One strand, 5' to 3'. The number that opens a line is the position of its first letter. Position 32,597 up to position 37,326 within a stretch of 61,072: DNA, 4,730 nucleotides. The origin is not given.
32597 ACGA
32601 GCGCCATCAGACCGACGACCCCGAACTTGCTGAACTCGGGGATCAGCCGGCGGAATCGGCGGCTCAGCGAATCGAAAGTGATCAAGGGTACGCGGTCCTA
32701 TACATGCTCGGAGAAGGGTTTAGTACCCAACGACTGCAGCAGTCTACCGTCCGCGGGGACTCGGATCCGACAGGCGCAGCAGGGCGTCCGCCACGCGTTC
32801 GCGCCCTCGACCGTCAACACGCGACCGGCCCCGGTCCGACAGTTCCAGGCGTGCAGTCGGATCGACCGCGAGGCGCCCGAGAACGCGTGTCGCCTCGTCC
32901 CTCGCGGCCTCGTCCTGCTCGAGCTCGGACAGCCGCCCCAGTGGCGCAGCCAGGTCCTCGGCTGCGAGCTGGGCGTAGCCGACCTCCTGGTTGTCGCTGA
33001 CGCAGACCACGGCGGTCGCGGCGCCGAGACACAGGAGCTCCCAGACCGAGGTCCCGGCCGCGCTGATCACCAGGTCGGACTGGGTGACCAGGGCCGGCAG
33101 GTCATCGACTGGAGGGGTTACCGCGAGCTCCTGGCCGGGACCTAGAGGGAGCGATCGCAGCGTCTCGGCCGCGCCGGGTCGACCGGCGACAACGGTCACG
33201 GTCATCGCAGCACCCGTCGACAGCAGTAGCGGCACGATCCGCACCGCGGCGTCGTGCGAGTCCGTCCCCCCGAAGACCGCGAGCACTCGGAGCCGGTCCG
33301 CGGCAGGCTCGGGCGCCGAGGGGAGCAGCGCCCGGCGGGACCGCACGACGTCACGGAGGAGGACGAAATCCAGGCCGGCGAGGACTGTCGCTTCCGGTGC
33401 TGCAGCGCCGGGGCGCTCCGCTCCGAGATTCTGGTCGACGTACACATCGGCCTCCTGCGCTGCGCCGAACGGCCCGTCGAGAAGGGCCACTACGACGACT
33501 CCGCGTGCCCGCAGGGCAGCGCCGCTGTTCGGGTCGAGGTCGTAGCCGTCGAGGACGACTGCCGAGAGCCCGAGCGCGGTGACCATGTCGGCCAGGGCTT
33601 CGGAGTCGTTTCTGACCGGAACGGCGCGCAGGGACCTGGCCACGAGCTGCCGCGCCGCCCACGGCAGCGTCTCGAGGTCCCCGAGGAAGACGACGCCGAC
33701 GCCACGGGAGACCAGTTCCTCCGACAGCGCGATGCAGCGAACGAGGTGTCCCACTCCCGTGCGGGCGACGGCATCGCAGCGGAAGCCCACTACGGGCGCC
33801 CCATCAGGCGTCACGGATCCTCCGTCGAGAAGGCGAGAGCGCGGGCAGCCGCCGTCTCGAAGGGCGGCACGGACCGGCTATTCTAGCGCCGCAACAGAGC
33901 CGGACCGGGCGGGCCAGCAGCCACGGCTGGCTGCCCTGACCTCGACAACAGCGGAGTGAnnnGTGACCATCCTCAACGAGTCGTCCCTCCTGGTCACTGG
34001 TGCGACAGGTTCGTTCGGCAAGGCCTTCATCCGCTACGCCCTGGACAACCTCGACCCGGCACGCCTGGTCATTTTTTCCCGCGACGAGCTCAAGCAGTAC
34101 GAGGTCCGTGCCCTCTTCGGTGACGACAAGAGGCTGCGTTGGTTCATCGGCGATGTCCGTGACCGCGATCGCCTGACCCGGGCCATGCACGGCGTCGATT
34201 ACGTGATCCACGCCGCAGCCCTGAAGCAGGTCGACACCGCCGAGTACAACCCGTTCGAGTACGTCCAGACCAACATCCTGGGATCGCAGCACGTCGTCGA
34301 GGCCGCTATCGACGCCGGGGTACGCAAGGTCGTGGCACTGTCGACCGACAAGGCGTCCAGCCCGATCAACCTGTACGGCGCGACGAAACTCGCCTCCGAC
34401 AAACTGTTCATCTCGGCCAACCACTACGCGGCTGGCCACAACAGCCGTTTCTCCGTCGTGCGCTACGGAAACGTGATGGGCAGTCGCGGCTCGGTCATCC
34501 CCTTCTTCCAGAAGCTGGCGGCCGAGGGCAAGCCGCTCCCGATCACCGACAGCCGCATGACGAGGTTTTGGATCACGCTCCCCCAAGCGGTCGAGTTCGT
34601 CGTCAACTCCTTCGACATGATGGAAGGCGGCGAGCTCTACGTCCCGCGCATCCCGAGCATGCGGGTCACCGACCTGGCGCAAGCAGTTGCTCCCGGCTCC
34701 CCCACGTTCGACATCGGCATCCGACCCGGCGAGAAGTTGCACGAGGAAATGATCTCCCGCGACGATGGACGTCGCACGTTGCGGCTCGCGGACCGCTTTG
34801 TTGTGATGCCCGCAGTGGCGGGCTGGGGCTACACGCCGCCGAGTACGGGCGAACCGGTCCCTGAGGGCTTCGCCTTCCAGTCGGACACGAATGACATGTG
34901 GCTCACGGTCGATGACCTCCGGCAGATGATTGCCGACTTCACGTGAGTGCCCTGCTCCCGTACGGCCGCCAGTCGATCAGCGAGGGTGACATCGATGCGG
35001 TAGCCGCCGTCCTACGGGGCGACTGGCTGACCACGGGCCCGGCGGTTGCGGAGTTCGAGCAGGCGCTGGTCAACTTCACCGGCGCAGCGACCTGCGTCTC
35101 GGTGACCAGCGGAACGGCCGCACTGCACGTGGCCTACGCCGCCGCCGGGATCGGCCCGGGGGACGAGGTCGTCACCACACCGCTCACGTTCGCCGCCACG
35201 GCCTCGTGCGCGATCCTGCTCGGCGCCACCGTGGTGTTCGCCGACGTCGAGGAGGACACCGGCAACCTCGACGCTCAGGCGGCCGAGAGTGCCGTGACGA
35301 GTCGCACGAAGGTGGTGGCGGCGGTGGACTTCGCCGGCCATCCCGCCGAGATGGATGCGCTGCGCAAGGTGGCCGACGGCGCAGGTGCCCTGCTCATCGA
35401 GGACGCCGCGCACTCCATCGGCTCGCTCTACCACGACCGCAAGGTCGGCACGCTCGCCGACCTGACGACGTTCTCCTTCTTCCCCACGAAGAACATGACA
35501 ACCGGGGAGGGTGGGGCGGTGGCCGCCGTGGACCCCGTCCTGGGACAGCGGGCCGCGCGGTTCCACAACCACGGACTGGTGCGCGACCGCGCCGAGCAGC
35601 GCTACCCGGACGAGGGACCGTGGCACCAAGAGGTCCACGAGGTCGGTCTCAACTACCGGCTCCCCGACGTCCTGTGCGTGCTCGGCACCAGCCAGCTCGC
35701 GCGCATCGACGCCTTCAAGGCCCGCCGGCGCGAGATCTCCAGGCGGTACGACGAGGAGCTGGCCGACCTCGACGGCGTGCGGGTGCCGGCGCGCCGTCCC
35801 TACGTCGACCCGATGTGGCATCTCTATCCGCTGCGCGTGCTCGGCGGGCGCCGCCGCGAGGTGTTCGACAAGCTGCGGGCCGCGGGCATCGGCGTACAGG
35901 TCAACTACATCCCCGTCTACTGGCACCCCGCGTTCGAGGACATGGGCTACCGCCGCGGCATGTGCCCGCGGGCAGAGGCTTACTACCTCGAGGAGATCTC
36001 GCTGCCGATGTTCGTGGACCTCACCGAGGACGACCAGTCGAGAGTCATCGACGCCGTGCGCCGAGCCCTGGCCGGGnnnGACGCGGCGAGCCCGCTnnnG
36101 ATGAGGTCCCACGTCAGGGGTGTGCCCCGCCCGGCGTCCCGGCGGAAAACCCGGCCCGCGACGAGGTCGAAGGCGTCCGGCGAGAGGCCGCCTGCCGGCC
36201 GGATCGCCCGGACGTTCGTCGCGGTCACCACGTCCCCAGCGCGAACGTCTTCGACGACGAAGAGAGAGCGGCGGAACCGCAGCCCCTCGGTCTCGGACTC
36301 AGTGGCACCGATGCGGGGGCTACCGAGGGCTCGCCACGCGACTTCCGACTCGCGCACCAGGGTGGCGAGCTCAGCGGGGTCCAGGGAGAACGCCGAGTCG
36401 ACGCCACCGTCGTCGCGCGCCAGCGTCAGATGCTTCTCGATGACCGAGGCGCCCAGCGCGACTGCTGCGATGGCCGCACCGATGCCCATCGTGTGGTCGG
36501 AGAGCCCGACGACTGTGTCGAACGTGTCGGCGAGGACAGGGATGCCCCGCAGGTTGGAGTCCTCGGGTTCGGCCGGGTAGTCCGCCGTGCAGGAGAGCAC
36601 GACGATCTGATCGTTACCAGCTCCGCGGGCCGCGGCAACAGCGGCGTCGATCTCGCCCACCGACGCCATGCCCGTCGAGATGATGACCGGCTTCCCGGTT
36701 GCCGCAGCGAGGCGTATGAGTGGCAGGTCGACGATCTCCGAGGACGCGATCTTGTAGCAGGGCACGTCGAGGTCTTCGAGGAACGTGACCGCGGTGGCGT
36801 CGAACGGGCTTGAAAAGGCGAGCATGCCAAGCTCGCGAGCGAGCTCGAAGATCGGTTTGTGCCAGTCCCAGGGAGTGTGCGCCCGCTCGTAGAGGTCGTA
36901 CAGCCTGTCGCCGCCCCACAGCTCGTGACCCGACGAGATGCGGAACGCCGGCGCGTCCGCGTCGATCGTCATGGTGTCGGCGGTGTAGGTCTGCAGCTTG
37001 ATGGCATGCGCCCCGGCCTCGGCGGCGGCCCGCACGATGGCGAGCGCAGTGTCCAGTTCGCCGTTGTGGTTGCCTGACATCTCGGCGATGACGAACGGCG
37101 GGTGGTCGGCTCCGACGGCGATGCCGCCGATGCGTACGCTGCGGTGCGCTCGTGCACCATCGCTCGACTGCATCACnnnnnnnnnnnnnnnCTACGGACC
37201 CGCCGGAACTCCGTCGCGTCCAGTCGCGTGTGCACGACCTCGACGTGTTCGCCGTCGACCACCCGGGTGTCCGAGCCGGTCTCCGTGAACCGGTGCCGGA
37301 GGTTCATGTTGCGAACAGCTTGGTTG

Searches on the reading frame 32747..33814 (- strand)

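Call 74: search_protein_families(library=pfam, proteins=[window:32747-33814:-], max_evalue=0.001)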
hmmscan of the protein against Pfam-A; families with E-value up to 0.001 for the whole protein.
window:32747-33814:- (356 aa): 1 family
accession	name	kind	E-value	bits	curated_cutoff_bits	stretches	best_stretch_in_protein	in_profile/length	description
PF04101.22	Glyco_tran_28_C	-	0.00027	21.4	22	1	178-280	2-109/166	Glycosyltransferase family 28 C-terminal domain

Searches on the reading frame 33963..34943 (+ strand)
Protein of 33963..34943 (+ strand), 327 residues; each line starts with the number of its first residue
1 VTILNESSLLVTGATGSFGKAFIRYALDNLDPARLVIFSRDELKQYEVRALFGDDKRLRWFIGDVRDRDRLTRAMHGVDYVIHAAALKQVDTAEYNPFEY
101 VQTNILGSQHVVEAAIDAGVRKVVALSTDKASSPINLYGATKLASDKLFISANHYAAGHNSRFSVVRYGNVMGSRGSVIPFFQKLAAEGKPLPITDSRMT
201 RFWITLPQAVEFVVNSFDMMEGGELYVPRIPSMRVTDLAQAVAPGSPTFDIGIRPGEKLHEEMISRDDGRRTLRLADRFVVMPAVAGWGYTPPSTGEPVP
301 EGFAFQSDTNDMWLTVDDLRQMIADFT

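Call 74: search_protein_families(library=pfam, proteins=[window:33963-34943:+], max_evalue=0.001)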
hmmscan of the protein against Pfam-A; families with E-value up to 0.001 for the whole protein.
window:33963-34943:+ (327 aa): 10 families
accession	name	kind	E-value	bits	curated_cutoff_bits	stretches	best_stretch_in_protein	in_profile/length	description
PF02719.21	Polysacc_synt_2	-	1.5e-96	323.5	20.2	1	9-281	1-291/293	Polysaccharide biosynthesis protein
PF01370.27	Epimerase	-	8.6e-24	84.7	20.9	1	10-212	2-220/240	NAD dependent epimerase/dehydratase family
PF16363.11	GDP_Man_Dehyd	-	2.4e-14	54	27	1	10-130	1-131/332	GDP-mannose 4,6 dehydratase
PF01073.25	3Beta_HSD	-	1.1e-13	51.3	22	1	10-133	1-121/280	3-beta hydroxysteroid dehydrogenase/isomerase family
PF04321.23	RmlD_sub_bind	-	6e-13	49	27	1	9-198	3-179/287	RmlD substrate binding domain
PF13460.12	NAD_binding_10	-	2.9e-11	44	27.2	1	13-133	1-103/184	NAD(P)H-binding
PF05368.20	NmrA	-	3.2e-07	30.7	27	1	7-124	3-103/298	NmrA-like family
PF07993.18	NAD_binding_4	-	4.1e-05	23.3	20.1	0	11-130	1-138/258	Male sterility protein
PF08659.16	KR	-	8.3e-05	23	22.6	1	8-89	2-93/180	KR domain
PF00106.31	adh_short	-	0.00078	19.4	26.6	0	10-171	4-182/195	short chain dehydrogenase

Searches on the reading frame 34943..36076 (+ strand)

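Call 74: search_protein_families(library=pfam, proteins=[window:34943-36076:+], max_evalue=0.001)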
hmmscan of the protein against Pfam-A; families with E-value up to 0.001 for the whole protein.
window:34943-36076:+ (378 aa): 5 families
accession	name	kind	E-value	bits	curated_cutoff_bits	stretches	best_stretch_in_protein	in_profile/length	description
PF01041.23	DegT_DnrJ_EryC1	-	7e-115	384.5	19.8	1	12-373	3-360/360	DegT/DnrJ/EryC1/StrS aminotransferase family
PF00155.27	Aminotran_1_2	-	4.6e-09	36.4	19.7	1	33-160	40-191/361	Aminotransferase class I and II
PF00266.25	Aminotran_5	-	4.1e-07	29.7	21.5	1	40-178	50-198/371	Aminotransferase class-V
PF01212.27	Beta_elim_lyase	-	0.0001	22.2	27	1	29-146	28-157/288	Beta-eliminating lyase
PF01053.26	Cys_Met_Meta_PP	-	0.00019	20.5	27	1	32-125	51-141/381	Cys/Met metabolism PLP-dependent enzyme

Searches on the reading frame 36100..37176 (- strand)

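Call 74: search_protein_families(library=pfam, proteins=[window:36100-37176:-], max_evalue=0.001)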
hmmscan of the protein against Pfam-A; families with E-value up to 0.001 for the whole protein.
window:36100-37176:- (359 aa): 2 families
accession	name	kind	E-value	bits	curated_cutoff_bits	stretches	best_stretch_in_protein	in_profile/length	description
PF03102.20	NeuB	-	2.9e-85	286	22.1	1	47-286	1-238/241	NeuB family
PF08666.17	SAF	-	1.1e-09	39.1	21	1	302-358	1-61/63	SAF domain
